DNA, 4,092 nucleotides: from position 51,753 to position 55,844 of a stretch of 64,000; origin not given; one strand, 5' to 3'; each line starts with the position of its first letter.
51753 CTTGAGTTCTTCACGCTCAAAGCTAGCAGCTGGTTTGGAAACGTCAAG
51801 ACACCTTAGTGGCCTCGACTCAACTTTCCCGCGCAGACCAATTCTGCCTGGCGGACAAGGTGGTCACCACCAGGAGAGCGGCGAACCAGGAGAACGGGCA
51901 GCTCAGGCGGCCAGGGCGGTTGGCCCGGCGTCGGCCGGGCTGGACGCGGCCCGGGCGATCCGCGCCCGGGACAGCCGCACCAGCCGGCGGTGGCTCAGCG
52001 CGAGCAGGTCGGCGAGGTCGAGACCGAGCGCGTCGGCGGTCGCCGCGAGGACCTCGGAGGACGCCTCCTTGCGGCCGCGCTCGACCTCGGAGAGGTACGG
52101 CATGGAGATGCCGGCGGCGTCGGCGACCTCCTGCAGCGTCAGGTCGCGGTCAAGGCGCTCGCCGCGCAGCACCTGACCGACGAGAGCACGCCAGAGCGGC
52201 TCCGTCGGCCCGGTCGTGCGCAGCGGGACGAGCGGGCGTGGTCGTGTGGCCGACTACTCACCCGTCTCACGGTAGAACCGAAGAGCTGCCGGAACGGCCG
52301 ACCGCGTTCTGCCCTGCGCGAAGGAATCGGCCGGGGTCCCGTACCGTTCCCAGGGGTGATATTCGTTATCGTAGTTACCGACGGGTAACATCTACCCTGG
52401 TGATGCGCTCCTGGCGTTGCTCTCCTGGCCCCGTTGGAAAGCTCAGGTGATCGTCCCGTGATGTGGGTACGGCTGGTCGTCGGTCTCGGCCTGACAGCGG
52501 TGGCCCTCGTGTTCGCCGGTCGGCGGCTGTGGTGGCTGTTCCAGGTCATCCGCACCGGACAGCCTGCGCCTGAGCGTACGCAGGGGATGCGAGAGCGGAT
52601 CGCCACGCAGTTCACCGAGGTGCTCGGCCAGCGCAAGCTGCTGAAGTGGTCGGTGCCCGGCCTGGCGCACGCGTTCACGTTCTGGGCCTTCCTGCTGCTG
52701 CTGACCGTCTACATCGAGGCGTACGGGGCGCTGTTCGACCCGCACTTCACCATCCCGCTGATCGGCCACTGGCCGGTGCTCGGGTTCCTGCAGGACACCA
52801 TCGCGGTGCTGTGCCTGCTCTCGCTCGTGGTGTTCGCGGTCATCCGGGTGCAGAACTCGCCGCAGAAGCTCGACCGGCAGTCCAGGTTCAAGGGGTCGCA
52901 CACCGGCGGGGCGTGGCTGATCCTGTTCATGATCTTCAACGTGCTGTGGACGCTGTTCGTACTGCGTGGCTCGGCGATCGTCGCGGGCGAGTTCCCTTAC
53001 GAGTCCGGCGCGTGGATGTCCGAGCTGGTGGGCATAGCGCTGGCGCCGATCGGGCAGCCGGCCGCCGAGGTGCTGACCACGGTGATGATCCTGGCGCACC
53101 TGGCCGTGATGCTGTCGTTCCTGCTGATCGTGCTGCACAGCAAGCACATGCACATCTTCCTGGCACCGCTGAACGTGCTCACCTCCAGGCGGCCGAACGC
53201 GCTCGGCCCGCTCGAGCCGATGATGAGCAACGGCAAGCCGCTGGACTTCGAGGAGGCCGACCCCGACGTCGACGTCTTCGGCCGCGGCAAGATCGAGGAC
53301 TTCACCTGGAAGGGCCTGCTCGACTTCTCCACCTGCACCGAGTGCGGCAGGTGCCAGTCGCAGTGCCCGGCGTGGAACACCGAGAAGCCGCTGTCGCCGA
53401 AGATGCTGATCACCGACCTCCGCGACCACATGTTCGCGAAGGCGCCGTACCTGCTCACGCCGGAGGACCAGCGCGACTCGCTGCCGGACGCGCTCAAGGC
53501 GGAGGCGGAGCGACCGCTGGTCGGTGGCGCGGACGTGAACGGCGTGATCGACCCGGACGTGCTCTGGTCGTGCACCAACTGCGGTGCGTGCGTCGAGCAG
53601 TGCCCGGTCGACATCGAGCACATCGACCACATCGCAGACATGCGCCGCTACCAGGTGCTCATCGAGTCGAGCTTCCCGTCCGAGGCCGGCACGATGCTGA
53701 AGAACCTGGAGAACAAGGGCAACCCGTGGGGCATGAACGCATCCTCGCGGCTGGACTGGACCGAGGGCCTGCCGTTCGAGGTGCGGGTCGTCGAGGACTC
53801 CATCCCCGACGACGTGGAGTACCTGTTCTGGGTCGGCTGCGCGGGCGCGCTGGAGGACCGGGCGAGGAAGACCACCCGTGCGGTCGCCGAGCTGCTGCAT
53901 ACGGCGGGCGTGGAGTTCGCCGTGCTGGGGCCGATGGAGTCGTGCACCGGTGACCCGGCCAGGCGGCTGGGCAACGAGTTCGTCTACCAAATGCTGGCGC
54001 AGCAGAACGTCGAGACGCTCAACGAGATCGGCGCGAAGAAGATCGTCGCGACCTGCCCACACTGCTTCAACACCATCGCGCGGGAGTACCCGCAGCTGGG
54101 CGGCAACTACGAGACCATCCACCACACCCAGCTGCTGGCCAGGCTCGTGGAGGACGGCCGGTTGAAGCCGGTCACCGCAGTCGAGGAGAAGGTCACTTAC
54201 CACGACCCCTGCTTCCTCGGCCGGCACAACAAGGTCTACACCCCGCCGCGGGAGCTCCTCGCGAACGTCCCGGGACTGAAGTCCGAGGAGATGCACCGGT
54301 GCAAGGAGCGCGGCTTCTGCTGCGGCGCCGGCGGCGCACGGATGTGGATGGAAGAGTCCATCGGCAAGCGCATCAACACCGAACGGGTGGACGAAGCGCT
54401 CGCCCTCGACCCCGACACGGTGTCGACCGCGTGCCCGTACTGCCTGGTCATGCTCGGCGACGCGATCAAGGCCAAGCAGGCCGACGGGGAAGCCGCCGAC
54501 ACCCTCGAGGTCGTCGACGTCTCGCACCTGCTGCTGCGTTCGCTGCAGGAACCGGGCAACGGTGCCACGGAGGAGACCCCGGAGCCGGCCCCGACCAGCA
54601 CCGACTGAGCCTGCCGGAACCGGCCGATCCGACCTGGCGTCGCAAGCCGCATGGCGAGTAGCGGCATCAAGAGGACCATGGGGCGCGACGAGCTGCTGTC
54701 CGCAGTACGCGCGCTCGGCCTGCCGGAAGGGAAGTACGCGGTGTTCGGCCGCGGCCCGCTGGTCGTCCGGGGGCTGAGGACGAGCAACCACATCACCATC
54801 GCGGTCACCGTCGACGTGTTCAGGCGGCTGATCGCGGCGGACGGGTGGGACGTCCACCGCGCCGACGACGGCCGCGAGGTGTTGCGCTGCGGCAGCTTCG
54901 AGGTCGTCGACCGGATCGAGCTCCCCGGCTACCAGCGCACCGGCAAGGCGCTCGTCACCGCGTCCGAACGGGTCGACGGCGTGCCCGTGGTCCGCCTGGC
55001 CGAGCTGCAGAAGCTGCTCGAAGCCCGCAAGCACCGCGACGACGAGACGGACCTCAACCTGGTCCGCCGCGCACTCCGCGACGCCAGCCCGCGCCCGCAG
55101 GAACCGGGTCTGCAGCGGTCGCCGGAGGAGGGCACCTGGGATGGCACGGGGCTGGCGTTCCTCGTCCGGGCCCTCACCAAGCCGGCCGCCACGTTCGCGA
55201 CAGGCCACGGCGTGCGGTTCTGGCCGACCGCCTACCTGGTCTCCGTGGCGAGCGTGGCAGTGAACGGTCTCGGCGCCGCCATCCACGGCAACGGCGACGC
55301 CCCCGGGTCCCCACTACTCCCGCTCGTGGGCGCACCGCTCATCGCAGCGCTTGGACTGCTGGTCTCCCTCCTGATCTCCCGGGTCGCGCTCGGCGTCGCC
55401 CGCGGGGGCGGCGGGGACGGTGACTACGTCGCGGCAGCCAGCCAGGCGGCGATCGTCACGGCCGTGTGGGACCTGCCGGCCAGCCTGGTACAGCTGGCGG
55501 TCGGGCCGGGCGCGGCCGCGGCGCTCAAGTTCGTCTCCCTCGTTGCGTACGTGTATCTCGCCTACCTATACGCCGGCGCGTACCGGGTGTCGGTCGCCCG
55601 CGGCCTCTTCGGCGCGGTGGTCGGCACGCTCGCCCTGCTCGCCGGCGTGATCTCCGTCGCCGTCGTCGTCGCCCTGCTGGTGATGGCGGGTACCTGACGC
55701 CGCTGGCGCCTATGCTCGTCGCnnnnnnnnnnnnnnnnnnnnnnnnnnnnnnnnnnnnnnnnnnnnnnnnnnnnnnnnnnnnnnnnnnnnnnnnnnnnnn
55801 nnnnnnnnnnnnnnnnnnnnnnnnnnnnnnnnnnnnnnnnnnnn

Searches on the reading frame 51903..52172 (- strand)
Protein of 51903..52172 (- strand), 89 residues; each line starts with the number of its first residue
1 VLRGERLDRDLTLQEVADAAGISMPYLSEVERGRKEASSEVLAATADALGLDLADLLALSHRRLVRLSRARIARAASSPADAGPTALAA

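Call 4: search_protein_families(library=pfam, proteins=[window:51903-52172:-], max_evalue=1)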
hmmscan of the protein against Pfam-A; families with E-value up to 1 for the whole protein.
window:51903-52172:- (89 aa): 10 families
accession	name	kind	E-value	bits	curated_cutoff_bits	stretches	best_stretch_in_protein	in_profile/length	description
PF01381.28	HTH_3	-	1.8e-11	44.4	23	1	5-56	4-55/55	Helix-turn-helix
PF13560.12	HTH_31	-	1.3e-10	41.8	27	1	2-57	6-62/64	Helix-turn-helix domain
PF13443.12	HTH_26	-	1.4e-06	28.9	22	1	7-59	7-60/63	Cro/C1-type HTH DNA-binding domain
PF13413.12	HTH_25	-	6.6e-05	23.1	24.6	1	1-52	1-58/62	Helix-turn-helix domain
PF12844.13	HTH_19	-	0.0035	17.7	30.2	1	9-58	11-60/64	Helix-turn-helix domain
PF21220.3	RecQ-1-like_HTH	-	0.026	15.1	27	1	6-30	10-35/51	RecQ-1-like, helix-turn-helix domain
PF13744.12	HTH_37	-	0.026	14.8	27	1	8-53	29-75/80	Helix-turn-helix domain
PF00165.29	HTH_AraC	-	0.1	13.2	26.6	1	6-29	4-27/42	Bacterial regulatory helix-turn-helix proteins, AraC family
PF00356.27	LacI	-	0.2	11.9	27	1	12-30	1-19/46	Bacterial regulatory proteins, lacI family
PF24718.1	HTH_73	-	0.22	11.8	27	1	6-35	35-63/71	HTH-like domain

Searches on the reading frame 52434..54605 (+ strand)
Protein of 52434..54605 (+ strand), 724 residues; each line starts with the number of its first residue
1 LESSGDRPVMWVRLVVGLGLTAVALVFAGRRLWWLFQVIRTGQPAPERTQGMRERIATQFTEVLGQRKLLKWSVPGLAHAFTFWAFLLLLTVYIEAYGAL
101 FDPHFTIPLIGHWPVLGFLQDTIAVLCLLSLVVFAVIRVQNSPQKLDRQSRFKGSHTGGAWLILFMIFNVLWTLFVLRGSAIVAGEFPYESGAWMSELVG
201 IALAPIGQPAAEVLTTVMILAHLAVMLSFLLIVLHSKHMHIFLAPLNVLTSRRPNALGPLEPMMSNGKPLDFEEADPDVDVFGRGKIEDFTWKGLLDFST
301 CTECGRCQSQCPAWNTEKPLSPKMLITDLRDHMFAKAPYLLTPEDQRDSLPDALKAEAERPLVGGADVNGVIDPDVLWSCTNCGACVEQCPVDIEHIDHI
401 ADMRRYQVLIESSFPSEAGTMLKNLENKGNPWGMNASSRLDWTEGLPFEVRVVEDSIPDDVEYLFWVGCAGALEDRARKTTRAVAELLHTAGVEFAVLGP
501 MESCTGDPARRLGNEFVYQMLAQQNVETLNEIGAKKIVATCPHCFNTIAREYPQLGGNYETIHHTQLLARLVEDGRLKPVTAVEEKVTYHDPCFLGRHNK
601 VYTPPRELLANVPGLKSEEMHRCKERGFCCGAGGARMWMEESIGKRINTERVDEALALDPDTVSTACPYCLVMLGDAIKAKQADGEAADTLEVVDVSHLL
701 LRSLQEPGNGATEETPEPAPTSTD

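Call 4: search_protein_families(library=pfam, proteins=[window:52434-54605:+], max_evalue=1)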
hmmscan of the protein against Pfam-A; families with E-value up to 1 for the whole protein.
window:52434-54605:+ (724 aa): 17 families
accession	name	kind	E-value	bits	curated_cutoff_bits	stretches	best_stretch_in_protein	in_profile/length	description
PF02754.22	CCG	-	4e-35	120.2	20.6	2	587-674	1-84/85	Cysteine-rich domain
PF13187.11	Fer4_9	-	8.9e-11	42.1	27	1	301-393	2-50/52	4Fe-4S dicluster domain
PF13237.11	Fer4_10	-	3.5e-09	36.9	25.5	1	296-391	4-53/53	4Fe-4S dicluster domain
PF13183.11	Fer4_8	-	1.7e-08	35.3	27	1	299-394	3-68/68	4Fe-4S dicluster domain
PF12838.12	Fer4_7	-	8.9e-08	32.9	27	2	378-394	36-52/52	4Fe-4S dicluster domain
PF12797.12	Fer4_2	-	1.4e-07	31.5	24.5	2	292-313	1-22/22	4Fe-4S binding domain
PF00037.32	Fer4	-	3.4e-07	30.2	21.1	2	380-393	8-21/24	4Fe-4S binding domain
PF13484.11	Fer4_16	-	3e-06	28.3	30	2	301-322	2-22/66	4Fe-4S double cluster binding domain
PF13534.11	Fer4_17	-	6.1e-06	27.1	22.2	2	379-397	1-19/61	4Fe-4S dicluster domain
PF25160.1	LdpA_Fe-S-bd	-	0.00059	20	27.6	1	300-313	27-40/49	LdpA Fe-S cluster-binding domain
PF12800.12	Fer4_4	-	0.0015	19.2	24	2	299-314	2-17/17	4Fe-4S binding domain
PF12798.12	Fer4_3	-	0.0049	18.1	27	2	380-394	1-15/15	4Fe-4S binding domain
PF13459.11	Fer4_15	-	0.0049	18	22.4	0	378-404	6-33/66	4Fe-4S single cluster domain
PF18074.6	PriA_C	-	0.027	15.7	26.9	0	465-525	6-64/95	Primosomal protein N C-terminal domain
PF17179.9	Fer4_22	-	0.046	15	27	1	296-313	76-93/95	4Fe-4S dicluster domain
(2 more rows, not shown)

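Call 5: search_protein_families(library=ncbifam, proteins=[window:52434-54605:+], max_evalue=1)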
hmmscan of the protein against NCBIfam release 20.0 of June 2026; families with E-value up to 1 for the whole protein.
window:52434-54605:+ (724 aa): 84 families (the best 25 are shown)
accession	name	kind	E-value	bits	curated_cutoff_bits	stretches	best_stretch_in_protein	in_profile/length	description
NF004898.0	PRK06259.1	equivalog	2.8e-42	145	385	1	376-700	184-484/488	fumarate reductase (CoM/CoB) subunit TfrB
NF045670.1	quin_L_LdhH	equivalog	1.5e-30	106.2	800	2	465-689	471-700/706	L-lactate dehydrogenase (quinone) large subunit LdhH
NF008369.0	PRK11168.1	equivalog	1.6e-21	76.7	278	2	463-672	169-378/401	anaerobic glycerol-3-phosphate dehydrogenase subunit C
NF045663.1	diclust_near_Sec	equivalog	2.2e-19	69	530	1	377-655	352-603/759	pyridine nucleotide-disulfide oxidoreductase/dicluster-binding protein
NF045796.1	DsrK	equivalog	1.8e-11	43.3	400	1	518-648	246-385/453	sulfate reduction electron transfer complex DsrMKJOP subunit DsrK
NF045724.1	ferredox_TmcB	equivalog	3.7e-11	42.2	735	1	481-652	204-380/430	electron transfer complex ferredoxin TmcB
TIGR03379.1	glycerol3P_GlpC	equivalog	2.9e-10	39.5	279.9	1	501-671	199-374/397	anaerobic glycerol-3-phosphate dehydrogenase subunit GlpC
NF045711.1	sulf_resp_HmcF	equivalog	1.2e-08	34.2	750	1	525-636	266-385/457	sulfate respiration complex iron-sulfur protein HmcF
TIGR03290.1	CoB_CoM_SS_C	equivalog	1.9e-08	34.4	160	1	369-406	37-74/144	CoB--CoM heterodisulfide reductase subunit C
NF009226.0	PRK12576.1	equivalog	5.5e-08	32.5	344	2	375-412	205-242/317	succinate dehydrogenase/fumarate reductase iron-sulfur subunit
NF004616.0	PRK05950.1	subfamily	8.6e-07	28.3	228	2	371-406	197-232/238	succinate dehydrogenase iron-sulfur subunit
NF058577.1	FdxA_fam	equivalog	9.6e-07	28.9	65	2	371-393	32-51/52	4Fe-4S ferredoxin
NF008434.0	PRK11274.1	equivalog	1.9e-06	27.1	333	1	566-677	280-391/409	glycolate oxidase subunit GlcF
TIGR01582.1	FDH-beta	equivalog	2.2e-05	23.7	334.7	2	369-407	116-152/283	formate dehydrogenase subunit beta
NF045490.1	FdxA_Protbact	equivalog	7.8e-05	22.9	135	1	371-401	34-61/104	ferredoxin FdxA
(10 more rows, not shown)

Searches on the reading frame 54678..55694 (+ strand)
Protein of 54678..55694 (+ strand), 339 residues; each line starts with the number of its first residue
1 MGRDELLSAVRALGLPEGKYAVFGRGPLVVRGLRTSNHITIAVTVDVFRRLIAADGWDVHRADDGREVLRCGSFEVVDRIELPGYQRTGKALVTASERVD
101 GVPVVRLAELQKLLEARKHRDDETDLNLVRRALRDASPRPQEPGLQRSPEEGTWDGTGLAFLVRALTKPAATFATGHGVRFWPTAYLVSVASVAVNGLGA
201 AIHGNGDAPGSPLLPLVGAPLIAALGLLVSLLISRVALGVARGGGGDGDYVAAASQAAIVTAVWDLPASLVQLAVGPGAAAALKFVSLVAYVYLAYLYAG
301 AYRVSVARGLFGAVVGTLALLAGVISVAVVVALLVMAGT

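Call 4: search_protein_families(library=pfam, proteins=[window:54678-55694:+], max_evalue=1)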
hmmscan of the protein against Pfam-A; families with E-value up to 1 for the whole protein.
window:54678-55694:+ (339 aa): 0 families

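Call 5: search_protein_families(library=ncbifam, proteins=[window:54678-55694:+], max_evalue=1)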
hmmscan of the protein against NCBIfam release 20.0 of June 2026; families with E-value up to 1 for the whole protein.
window:54678-55694:+ (339 aa): 0 families

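Call 7: search_protein_families(library=padloc, proteins=[window:54678-55694:+], max_evalue=1)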
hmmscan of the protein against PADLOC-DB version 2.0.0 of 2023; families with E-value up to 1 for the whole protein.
window:54678-55694:+ (339 aa): 0 families

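Call 9: find_homologous_proteins(query=window:54678-55694:+, max_evalue=0.001)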
Query window:54678-55694:+ (339 aa): 1 proteins with E <= 0.001 among 8000 candidates.
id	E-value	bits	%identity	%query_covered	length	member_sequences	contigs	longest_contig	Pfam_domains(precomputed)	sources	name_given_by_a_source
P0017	1.2e-209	714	100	100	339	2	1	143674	-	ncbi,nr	ncbi:MAG: hypothetical protein GEV07_05180 [Streptosporangiales bacterium]|nr:hypothetical protein [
